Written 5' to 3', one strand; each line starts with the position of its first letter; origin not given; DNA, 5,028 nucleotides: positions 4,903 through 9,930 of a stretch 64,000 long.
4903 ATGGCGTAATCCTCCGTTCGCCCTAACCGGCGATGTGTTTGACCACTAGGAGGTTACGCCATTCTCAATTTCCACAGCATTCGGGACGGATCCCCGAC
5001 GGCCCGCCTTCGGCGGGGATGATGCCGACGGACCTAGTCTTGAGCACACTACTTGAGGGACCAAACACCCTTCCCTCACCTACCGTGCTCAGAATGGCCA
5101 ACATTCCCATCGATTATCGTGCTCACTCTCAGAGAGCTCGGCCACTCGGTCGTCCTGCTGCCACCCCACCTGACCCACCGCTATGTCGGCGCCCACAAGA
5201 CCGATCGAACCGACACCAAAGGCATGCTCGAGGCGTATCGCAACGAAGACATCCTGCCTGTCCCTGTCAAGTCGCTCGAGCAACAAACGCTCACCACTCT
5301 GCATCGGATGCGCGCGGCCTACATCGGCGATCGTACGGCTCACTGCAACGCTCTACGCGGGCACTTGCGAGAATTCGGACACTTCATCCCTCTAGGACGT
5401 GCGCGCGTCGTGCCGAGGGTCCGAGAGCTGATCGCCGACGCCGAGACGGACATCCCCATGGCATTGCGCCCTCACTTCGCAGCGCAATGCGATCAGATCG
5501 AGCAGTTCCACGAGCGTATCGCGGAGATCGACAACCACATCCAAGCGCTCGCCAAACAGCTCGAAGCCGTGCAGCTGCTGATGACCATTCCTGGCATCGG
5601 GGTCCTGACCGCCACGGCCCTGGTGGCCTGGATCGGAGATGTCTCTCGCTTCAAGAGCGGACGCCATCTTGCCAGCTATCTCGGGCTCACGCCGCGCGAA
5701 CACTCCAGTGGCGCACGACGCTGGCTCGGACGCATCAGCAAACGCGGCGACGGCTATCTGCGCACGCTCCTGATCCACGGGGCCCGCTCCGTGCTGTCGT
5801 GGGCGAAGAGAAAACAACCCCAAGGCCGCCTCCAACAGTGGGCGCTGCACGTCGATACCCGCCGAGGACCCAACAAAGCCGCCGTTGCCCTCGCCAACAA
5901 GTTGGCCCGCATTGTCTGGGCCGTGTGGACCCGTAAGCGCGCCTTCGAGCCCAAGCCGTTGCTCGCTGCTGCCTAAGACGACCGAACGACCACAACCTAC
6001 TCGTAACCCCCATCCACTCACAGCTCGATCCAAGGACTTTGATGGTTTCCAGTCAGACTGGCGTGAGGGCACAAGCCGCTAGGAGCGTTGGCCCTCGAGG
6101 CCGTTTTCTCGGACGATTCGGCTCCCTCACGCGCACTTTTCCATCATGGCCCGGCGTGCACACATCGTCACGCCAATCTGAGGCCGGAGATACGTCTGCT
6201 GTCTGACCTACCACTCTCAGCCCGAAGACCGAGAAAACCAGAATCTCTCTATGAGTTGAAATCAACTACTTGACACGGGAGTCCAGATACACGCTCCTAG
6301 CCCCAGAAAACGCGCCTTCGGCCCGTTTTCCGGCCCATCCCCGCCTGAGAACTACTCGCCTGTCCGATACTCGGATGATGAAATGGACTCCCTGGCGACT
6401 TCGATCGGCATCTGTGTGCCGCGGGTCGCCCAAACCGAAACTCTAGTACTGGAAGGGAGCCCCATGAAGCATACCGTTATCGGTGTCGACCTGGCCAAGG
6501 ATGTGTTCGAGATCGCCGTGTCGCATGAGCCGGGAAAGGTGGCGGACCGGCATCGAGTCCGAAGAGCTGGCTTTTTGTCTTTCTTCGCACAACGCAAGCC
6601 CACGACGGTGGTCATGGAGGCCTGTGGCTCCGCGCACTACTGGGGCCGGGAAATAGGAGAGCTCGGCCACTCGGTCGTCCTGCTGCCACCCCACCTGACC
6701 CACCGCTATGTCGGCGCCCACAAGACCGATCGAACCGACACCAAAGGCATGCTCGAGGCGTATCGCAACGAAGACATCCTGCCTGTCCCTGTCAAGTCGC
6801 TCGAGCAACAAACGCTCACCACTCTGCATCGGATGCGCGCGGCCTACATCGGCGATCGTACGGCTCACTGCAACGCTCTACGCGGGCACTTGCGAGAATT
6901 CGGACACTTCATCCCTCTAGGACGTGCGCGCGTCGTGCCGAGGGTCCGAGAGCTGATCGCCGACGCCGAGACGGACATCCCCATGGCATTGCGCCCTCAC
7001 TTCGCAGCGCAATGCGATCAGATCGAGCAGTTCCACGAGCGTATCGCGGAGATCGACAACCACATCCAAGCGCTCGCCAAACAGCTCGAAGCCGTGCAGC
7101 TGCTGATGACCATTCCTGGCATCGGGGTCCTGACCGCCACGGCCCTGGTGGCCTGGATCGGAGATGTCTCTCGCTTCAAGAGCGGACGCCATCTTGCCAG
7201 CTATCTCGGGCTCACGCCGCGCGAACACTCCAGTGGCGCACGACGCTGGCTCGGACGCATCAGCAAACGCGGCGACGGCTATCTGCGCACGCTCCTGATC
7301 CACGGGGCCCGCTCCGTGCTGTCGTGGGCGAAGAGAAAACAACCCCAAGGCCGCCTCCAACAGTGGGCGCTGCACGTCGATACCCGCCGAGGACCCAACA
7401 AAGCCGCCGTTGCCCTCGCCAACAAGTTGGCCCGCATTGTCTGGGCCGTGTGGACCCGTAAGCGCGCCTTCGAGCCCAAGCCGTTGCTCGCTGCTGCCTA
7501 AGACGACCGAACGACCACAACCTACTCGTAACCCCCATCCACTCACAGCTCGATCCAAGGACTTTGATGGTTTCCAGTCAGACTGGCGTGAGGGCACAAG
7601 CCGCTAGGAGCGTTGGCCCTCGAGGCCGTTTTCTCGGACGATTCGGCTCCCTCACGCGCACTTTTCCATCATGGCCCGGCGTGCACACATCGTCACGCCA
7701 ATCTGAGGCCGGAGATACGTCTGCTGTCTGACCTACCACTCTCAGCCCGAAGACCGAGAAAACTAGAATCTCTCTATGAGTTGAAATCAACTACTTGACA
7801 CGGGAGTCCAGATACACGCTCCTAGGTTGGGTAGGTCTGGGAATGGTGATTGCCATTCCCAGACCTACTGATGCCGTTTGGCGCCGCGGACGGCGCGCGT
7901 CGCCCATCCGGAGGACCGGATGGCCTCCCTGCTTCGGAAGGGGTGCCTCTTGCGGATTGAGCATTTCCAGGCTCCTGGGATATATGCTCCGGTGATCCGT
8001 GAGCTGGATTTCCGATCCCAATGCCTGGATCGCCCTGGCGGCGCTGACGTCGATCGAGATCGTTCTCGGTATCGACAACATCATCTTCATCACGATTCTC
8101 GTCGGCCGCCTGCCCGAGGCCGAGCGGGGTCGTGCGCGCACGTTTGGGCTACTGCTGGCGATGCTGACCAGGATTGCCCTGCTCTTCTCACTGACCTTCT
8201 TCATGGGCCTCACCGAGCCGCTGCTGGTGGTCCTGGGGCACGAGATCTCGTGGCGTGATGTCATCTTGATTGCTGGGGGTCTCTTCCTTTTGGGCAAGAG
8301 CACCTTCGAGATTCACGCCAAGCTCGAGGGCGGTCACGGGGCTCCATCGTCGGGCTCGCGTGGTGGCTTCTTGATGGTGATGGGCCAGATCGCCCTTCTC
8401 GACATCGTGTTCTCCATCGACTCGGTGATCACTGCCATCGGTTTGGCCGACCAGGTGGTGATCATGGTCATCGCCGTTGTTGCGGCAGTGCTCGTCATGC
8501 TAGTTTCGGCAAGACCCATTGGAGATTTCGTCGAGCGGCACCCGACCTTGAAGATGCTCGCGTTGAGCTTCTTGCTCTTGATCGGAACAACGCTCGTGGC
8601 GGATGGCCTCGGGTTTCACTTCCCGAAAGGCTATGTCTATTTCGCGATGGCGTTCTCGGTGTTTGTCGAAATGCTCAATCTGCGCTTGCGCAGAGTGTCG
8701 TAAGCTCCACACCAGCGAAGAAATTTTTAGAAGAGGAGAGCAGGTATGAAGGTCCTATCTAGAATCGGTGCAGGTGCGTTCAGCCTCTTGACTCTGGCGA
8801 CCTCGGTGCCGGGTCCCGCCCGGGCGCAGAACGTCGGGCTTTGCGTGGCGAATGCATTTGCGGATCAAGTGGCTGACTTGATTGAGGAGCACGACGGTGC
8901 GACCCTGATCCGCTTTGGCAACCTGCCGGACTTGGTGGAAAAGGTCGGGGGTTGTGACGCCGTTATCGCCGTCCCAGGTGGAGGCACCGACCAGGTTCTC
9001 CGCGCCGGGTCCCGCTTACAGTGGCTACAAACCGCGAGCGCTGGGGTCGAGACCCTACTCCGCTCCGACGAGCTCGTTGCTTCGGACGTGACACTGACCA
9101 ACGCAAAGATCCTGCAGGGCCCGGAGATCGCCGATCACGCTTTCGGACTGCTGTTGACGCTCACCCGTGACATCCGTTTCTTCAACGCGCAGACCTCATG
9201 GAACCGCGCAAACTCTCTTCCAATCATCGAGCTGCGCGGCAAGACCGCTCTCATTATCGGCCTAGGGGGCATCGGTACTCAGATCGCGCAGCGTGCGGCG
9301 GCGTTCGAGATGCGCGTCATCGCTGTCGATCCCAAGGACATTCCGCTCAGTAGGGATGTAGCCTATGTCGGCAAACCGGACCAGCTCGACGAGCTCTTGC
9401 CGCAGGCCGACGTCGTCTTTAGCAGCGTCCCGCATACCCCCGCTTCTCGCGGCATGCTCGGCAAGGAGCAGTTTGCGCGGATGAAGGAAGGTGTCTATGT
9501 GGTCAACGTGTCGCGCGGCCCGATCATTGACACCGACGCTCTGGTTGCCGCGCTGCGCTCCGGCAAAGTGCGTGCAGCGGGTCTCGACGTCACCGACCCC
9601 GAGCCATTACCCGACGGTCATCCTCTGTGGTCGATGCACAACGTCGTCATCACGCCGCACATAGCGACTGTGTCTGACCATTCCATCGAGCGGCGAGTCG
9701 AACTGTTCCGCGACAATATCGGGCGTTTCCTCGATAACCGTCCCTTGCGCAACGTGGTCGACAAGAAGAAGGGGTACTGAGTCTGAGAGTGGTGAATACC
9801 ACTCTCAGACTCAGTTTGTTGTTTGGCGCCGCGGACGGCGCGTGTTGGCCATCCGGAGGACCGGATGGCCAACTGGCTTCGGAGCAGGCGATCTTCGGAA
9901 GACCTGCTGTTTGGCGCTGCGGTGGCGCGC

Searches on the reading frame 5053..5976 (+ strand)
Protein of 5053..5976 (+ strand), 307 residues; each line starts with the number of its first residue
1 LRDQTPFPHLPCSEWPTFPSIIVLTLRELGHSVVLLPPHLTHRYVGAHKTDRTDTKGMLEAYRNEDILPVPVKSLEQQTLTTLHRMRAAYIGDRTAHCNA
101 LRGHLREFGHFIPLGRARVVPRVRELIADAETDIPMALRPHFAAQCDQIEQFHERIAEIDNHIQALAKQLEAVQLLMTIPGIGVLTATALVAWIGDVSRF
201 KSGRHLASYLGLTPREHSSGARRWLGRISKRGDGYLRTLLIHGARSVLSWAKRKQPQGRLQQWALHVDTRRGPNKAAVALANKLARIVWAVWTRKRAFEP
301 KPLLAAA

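Call 43: search_protein_families(library=ncbifam, proteins=[window:5053-5976:+], max_evalue=1e-8)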
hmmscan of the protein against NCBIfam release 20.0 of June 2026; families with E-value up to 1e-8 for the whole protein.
window:5053-5976:+ (307 aa): 2 families
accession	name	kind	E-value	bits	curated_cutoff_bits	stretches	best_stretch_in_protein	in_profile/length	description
NF033542.1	transpos_IS110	equivalog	1.6e-82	277.4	140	1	22-296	63-342/343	IS110 family RNA-guided transposase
NF052498.1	TIGR_Tas_endo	equivalog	6.6e-09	36.1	100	1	121-224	20-123/215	TIGR-Tas system RNA-guided endonuclease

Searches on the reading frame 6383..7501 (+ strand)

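Call 43: search_protein_families(library=ncbifam, proteins=[window:6383-7501:+], max_evalue=1e-8)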
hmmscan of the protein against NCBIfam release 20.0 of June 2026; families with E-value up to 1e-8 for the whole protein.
window:6383-7501:+ (372 aa): 3 families
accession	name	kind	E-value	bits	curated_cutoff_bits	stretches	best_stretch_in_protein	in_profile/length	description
NF033542.1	transpos_IS110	equivalog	1.6e-100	336.6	140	1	32-361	1-342/343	IS110 family RNA-guided transposase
NF051857.1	transpos_IS110_2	equivalog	3.3e-09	36.3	180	0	201-354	208-388/393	IS110 family transposase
NF052498.1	TIGR_Tas_endo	equivalog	9.4e-09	35.6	100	0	208-289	40-123/215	TIGR-Tas system RNA-guided endonuclease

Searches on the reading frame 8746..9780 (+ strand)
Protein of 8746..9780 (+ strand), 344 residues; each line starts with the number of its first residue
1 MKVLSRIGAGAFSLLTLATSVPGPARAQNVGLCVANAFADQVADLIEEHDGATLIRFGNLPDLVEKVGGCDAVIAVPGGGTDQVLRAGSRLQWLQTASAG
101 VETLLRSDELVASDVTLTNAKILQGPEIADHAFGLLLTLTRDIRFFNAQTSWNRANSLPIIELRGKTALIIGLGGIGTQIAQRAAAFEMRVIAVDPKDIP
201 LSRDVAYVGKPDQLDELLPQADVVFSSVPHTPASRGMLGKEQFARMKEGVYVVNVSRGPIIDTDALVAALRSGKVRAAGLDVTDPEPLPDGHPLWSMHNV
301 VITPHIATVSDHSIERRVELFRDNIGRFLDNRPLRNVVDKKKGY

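Call 43: search_protein_families(library=ncbifam, proteins=[window:8746-9780:+], max_evalue=1e-8)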
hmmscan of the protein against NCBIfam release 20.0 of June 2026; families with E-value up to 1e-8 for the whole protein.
window:8746-9780:+ (344 aa): 21 families
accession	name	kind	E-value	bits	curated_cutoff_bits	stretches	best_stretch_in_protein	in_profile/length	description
NF041369.1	Dhydh_Halo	equivalog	5.3e-54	183.5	400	1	66-338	37-304/305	D-2-hydroxyacid dehydrogenase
TIGR01327.1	PGDH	equivalog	6.1e-46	157.3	454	1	64-338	35-310/525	phosphoglycerate dehydrogenase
NF005069.0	PRK06487.1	equivalog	1.5e-40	139.2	448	1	64-337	43-319/320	2-hydroxyacid dehydrogenase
NF009714.1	PRK13243.1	equivalog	1.7e-38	132.8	455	1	63-339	39-323/332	glyoxylate reductase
NF011938.0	PRK15409.1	equivalog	1.3e-32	113.1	492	1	84-312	60-292/324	glyoxylate/hydroxypyruvate reductase GhrB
NF008759.0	PRK11790.1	equivalog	3.9e-32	111.4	404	1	115-310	100-298/410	phosphoglycerate dehydrogenase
NF005750.0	PRK07574.1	equivalog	7.6e-30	104.2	329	1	113-336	136-364/386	NAD-dependent formate dehydrogenase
NF005387.0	PRK06932.1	equivalog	1.1e-29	103.5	492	1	126-331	100-312/314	2-hydroxyacid dehydrogenase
NF006263.0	PRK08410.1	equivalog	1.7e-29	103.2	389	1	89-331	62-309/311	D-2-hydroxyacid dehydrogenase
NF005027.0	PRK06436.1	equivalog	2.1e-27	96.1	261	1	87-341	46-291/303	2-hydroxyacid dehydrogenase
NF000492.1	vanH_gen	exception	3.3e-27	95.4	540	1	93-286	69-255/312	D-lactate dehydrogenase VanH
NF012013.0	PRK15469.1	equivalog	3.4e-26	92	403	1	128-344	99-312/312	glyoxylate/hydroxypyruvate reductase GhrA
NF000128.1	vanH-Sc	exception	1.2e-24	87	650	1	115-315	108-317/337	D-lactate dehydrogenase VanH-Sc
NF000112.1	vanH-Amyco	exception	2e-24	86.5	625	1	93-319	98-330/348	VanH-AOV family D-lactate dehydrogenase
NF000151.1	vanH-Ac1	exception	1.1e-22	80.8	750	1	110-319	119-338/351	D-lactate dehydrogenase VanH-Ac1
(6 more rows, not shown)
